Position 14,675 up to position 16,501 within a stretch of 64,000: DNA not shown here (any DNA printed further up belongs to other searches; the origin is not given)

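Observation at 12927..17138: Orphan PilQ-type secretin retaining the ancestral pilQ-aroK-aroB linkage without pilMNOP, and with aroK-aroB fused into one ORF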

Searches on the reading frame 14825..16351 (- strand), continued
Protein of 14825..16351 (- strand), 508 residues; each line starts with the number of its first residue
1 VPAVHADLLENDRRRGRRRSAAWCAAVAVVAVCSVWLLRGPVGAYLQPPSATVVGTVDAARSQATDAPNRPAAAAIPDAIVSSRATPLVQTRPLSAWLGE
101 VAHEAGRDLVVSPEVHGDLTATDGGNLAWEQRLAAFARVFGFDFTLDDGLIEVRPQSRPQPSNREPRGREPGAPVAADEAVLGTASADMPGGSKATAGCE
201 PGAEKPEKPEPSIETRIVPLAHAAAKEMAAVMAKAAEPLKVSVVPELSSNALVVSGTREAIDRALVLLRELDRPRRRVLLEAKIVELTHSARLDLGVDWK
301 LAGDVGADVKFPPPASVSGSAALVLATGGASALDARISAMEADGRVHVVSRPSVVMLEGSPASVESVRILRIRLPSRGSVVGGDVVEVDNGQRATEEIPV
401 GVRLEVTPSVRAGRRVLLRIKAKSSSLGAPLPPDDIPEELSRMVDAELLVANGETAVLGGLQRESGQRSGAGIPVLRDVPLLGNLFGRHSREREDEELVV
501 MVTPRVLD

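Call 34: find_related_loci(query=A2, collection=genome_contigs, flank=8000)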
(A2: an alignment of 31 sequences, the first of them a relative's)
Query A2 (508 aa) in genome_contigs; peptide patterns used: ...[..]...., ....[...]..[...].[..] (x = any residue, [..] = any of these).
167 stretches matched a pattern; 21 encode a relative of the query (tblastn E <= 1e-3); 21 distinct loci.
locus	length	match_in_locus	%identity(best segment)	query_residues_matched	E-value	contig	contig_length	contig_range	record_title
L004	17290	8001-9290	63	91-508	1e-154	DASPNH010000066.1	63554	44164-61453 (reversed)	MAG TPA_asm: Candidatus Binatia bacterium isolate SMAG_U12116 k141_248156, whole genome shotgun sequence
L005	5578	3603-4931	58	49-508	1e-150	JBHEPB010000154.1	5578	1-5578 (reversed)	MAG: Candidatus Binatia bacterium isolate S6_bin.61.orig S6_k141_50190, whole genome shotgun sequence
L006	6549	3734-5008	60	89-508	2e-149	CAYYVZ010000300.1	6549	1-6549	MAG TPA_asm: uncultured Myxococcales bacterium isolate binchicken_co105_106 genome assembly, contig: NODE_15721_length_6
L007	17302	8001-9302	61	84-508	5e-145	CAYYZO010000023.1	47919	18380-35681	MAG TPA_asm: uncultured Myxococcales bacterium isolate SRP287453_co1_193 genome assembly, contig: NODE_1095_length_47919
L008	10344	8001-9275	50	87-508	5e-109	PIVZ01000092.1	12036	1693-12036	MAG: bacterium isolate Glo_18 GloG15_CONTIG6747, whole genome shotgun sequence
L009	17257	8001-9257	51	77-508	8e-102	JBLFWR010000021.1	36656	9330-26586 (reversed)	MAG: Candidatus Binatia bacterium isolate 3300053785_131 Ga0535658_0001769, whole genome shotgun sequence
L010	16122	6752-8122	43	6-507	1e-98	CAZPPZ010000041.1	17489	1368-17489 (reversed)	MAG TPA_asm: uncultured Myxococcales bacterium isolate binchicken_co275_42 genome assembly, contig: NODE_4394_length_174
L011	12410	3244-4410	44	91-507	9e-93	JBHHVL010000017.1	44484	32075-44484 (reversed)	MAG: Candidatus Binatia bacterium isolate S.4.sp2_bin.36 NODE_194_length_44484_cov_6.997794, whole genome shotgun sequen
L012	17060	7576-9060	57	94-508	8e-89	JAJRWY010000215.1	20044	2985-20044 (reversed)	MAG: Candidatus Binatota bacterium isolate Dive96_bin2.95 k141_2911906, whole genome shotgun sequence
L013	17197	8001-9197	46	82-507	2e-88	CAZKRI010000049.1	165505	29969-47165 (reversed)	MAG TPA_asm: uncultured Myxococcales bacterium isolate binchicken_co165_396 genome assembly, contig: k141_1469378, whole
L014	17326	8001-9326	44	66-507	4e-88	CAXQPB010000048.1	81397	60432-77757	MAG: Nitrosopumilus sp. isolate 3um_A1Z0725_1.78 genome assembly, contig: k127_226933, whole genome shotgun sequence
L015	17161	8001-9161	44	92-507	9e-85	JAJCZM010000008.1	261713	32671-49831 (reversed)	MAG: Deltaproteobacteria bacterium isolate OFTM64 OFTM64_7, whole genome shotgun sequence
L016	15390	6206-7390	42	89-508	2e-80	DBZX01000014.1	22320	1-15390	MAG TPA_asm: bacterium UBP10_UBA1149 isolate UBA1149 UBA1149_contig_123268, whole genome shotgun sequence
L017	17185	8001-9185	41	91-508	2e-76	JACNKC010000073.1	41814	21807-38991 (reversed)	MAG: Proteobacteria bacterium isolate NIOZ-UU50 NIOZ-UU_NODE_902_length_41814_cov_10.7238, whole genome shotgun sequence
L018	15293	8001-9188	41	89-507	9e-76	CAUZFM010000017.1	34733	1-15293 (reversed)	MAG: uncultured Candidatus Binatia bacterium isolate CB21_323.63 genome assembly, contig: Ga0302123_10000405, whole geno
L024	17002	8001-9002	35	214-508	1e-41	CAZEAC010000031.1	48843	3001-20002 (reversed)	MAG TPA_asm: uncultured Bdellovibrionales bacterium isolate SRP342105_co1_466 genome assembly, contig: NODE_875_length_4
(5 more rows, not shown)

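Call 54: predict_structure(alignment_id=A2)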
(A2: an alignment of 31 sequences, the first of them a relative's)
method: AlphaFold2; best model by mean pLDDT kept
length: 508 residues; sequences in the alignment: 31
mean_pLDDT: 72.8   pTM: 0.49
mean pLDDT of the five models: 72.8, 71.0, 70.3, 70.1, 69.3
residues with pLDDT >= 90: 175; 70-90: 117; 50-70: 95; < 50: 121
segments of 3 or more residues with pLDDT < 50: 46-67, 69-84, 161-174, 176-204, 301-323, 325-328, 379-382, 469-471
pLDDT, mean of each block of 10 residues (from residue 1): 63 88 92 81 49 39 41 41 56 94 96 92 83 95 95 85 43 43 41 42 63 96 93 95 96 97 96 90 88 74 37 38 47 84 90 91 79 58 51 65 91 87 77 67 82 84 56 62 61 73 90
secondary structure, 60 per line:
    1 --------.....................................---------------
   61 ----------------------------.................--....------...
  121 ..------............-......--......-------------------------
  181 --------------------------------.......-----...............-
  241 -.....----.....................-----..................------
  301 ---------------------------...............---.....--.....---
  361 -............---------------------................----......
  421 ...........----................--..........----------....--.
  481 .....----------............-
elements in order: H9-45 E89-93 H94-105 E108-111 E118-122 H129-140 E142-147 E150-155 E213-219 H225-239 E242-246 E251-257 H258-271 E277-288 H289-294 H330-342 E346-350 E353-357 E362-373 E395-410 E415-431 E436-451 E454-463 H474-477 H480-485 E496-507

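Call 56: fold_search(model_id=the predicted structure, library=pdb)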
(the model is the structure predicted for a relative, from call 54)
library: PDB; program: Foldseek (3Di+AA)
matches with E <= 10: 594; with E <= 0.001: 51
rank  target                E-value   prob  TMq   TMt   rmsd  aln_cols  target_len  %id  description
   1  6w6m_A                1.5e-16  1.00  0.28  0.33  32.4       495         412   18  Single particle cryoEM structure of V. cholerae Type IV competence pilus secretin PilQ (released 2020-10-14)
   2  6hcg_A                7.3e-15  1.00  0.19  0.17  51.0       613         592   15  Klebsiella pneumoniae type II secretion system outer membrane complex. PulD, PulS and PulC HR domain. (released 2019-11-27)
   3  6q14_B                1.1e-14  1.00  0.28  0.29  39.1       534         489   15  Structure of the Salmonella SPI-1 injectisome NC-base (released 2019-10-23)
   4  6q14_A                2.7e-14  1.00  0.25  0.26  38.0       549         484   14  Structure of the Salmonella SPI-1 injectisome NC-base (released 2019-10-23)
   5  9k8v_A                3.3e-13  1.00  0.29  0.37  21.7       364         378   19  Cryo-EM structure of the Type II secretion system protein from Vibrio cholerae (released 2025-10-29)
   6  5wq7_A                4.1e-13  1.00  0.30  0.32  21.1       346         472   21  CryoEM structure of type II secretion system secretin GspD in E.coli K12 (released 2016-12-28)
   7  6ve2_A                5.6e-13  1.00  0.27  0.39  22.9       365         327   16  Tetradecameric PilQ bound by TsaP heptamer from Pseudomonas aeruginosa (released 2020-12-23)
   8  5w68_A                7.4e-13  1.00  0.30  0.41  21.2       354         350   20  Type II secretin from Enteropathogenic Escherichia coli - GspD (released 2017-11-15)
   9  5tcr_A                1.2e-12  1.00  0.26  0.27  37.4       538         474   13  Atomic model of the Salmonella SPI-1 type III secretion injectisome basal body proteins InvG, PrgH, and PrgK (released 2016-12-21)
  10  6pee_A                1.3e-12  1.00  0.28  0.39  21.5       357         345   17  InvG secretin domain beta-barrel from Salmonella SPI-1 injectisome NC-base (released 2019-10-23)
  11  7ah9_5P               1.3e-12  1.00  0.28  0.28  39.2       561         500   13  Substrate-engaged type 3 secretion system needle complex from Salmonella enterica typhimurium - SpaR state 1 (released 2021-03-17)
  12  7ah9_5M               1.3e-12  1.00  0.28  0.28  38.8       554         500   14  Substrate-engaged type 3 secretion system needle complex from Salmonella enterica typhimurium - SpaR state 1 (released 2021-03-17)
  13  7ah9_5B               1.3e-12  1.00  0.27  0.27  40.7       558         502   14  Substrate-engaged type 3 secretion system needle complex from Salmonella enterica typhimurium - SpaR state 1 (released 2021-03-17)
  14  5zdh_A                1.4e-12  1.00  0.29  0.30  23.2       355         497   20  CryoEM structure of ETEC Pilotin-Secretin AspS-GspD complex (released 2018-04-18)
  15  7ah9_5N               1.4e-12  1.00  0.28  0.28  40.8       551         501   15  Substrate-engaged type 3 secretion system needle complex from Salmonella enterica typhimurium - SpaR state 1 (released 2021-03-17)
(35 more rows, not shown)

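Call 62: find_encoding_contigs(protein=P0002, flank=8000, max_places=2)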
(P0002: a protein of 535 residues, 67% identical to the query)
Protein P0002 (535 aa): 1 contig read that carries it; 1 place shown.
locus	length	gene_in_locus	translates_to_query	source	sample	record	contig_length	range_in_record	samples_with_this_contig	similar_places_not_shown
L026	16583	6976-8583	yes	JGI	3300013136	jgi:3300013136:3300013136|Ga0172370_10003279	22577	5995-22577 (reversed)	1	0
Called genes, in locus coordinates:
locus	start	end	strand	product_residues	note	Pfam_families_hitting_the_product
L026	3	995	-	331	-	?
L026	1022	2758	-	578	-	PF02085:Cytochrom_CIII (faint), PF14537:Cytochrom_c3_2 (faint), PF22113:Mtrc-MtrF_II-IV_dom (faint), PF14522:Cytochrome_C7 (weak)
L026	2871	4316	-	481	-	PF12797:Fer4_2 (faint), PF12837:Fer4_6 (faint), PF13237:Fer4_10, PF14697:Fer4_21, PF12838:Fer4_7, PF00890:FAD_binding_2 (weak), PF07992:Pyr_redox_2, PF13738:Pyr_redox_3, +5 more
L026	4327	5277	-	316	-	-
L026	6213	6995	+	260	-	-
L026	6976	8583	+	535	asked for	PF03958:Secretin_N, PF00263:Secretin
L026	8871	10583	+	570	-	PF01202:SKI, PF13671:AAA_33 (weak), PF13685:Fe-ADH_2 (faint), PF01761:DHQ_synthase, PF24621:DHQS_C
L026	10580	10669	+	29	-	-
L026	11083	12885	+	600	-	PF13948:DUF4215 (weak), PF11999:Ice_binding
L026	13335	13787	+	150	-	PF01220:DHquinase_II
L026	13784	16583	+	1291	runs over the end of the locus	PF17757:UvrB_inter, PF02559:CarD_TRCF_RID, PF00270:DEAD, PF04851:ResIII, PF00271:Helicase_C, PF03461:TRCF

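Call 63: find_encoding_contigs(protein=P0005, flank=8000, max_places=2)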
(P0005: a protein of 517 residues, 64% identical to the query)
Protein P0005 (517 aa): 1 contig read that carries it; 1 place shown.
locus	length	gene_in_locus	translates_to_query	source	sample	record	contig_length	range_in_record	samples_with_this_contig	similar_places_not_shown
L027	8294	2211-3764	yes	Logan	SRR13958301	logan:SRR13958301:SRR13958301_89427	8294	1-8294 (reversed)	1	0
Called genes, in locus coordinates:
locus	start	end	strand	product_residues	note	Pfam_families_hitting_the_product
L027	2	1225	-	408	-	?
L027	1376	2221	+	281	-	-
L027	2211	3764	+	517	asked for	PF03958:Secretin_N, PF00263:Secretin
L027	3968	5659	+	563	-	PF01202:SKI, PF13189:Cytidylate_kin2 (faint), PF13238:AAA_18 (weak), PF13671:AAA_33, PF13685:Fe-ADH_2 (weak), PF01761:DHQ_synthase, PF24621:DHQS_C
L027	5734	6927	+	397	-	PF13173:AAA_14, PF13635:DUF4143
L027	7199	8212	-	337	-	PF12625:Arabinose_bd, PF00165:HTH_AraC (faint), PF12833:HTH_18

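Call 67: find_homologous_proteins(query=L024:3848-4939:+, max_evalue=1e-10)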
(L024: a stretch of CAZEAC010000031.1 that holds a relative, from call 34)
Query L024:3848-4939:+ (363 aa): 232 proteins with E <= 1e-10 among 5258 candidates; the best 120 are listed.
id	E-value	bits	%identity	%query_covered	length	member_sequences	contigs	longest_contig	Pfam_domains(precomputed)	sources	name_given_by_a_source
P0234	2.8e-238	808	100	100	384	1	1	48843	PF14450.13,PF11104.15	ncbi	-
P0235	5.2e-160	550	69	97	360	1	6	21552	PF14450.13,PF11104.15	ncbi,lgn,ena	-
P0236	9.4e-159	546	67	97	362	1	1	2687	PF14450.13,PF11104.15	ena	-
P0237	1.8e-158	545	67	97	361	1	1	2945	PF14450.13,PF11104.15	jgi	jgi:type IV pilus assembly protein PilM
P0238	4.5e-154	531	65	98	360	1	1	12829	PF14450.13,PF11104.15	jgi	-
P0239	1.4e-152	526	64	98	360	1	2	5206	PF14450.13,PF11104.15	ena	-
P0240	2.5e-149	515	63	98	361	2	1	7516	PF14450.13,PF11104.15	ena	-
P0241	4.7e-147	508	63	98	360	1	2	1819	PF14450.13,PF11104.15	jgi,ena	-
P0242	5.8e-146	504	62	99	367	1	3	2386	PF14450.13,PF11104.15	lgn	-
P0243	8.5e-146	504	61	99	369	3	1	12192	PF06723.20,PF05134.20,PF14450.13,PF11104.15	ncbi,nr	ncbi:MAG: type IV pilus assembly protein PilM [Deltaproteobacteria bacterium]|nr:type IV pilus assem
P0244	1.1e-145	503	61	98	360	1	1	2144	PF05134.20,PF14450.13,PF11104.15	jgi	jgi:type IV pilus assembly protein PilM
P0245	2.5e-145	502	60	99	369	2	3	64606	PF14450.13,PF11104.15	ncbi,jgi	jgi:type IV pilus assembly protein PilM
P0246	1.7e-143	496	61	99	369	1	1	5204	PF05134.20,PF14450.13,PF11104.15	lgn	-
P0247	6.5e-143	494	61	97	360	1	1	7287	PF14450.13,PF11104.15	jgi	jgi:type IV pilus assembly protein PilM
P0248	7.8e-143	494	61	97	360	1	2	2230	PF14450.13,PF11104.15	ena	-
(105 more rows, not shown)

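Call 78: find_related_loci(query=A6, collection=metagenome_contigs, flank=3000)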
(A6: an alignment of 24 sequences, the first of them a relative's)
Query A6 (384 aa) in metagenome_contigs; peptide patterns used: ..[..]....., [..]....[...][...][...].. (x = any residue, [..] = any of these).
93 stretches matched a pattern; 18 encode a relative of the query (tblastn E <= 1e-3); 18 distinct loci.
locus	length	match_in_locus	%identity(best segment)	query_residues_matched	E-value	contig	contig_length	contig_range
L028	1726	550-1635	62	23-384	4e-162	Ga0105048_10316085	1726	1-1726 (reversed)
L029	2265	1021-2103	57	20-380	2e-150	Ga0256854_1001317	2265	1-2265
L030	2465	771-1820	57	30-379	5e-147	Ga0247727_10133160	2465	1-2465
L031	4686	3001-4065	56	30-379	6e-134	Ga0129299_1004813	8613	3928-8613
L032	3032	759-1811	55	26-378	1e-135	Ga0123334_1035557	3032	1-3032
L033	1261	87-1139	54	30-379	2e-137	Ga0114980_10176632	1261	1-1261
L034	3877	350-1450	49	30-384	4e-118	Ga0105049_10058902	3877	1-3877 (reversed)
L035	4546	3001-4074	47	22-379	3e-113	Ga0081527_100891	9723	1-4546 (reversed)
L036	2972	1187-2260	47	22-379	7e-117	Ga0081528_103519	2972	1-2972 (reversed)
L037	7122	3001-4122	45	1-382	3e-109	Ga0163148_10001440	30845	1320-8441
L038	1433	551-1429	54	26-321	2e-114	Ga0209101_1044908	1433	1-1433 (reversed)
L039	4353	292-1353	38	27-379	2e-81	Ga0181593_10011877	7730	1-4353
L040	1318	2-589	56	184-379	5e-79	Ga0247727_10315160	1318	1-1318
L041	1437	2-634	49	169-379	4e-75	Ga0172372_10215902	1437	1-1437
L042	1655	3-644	47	183-384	2e-60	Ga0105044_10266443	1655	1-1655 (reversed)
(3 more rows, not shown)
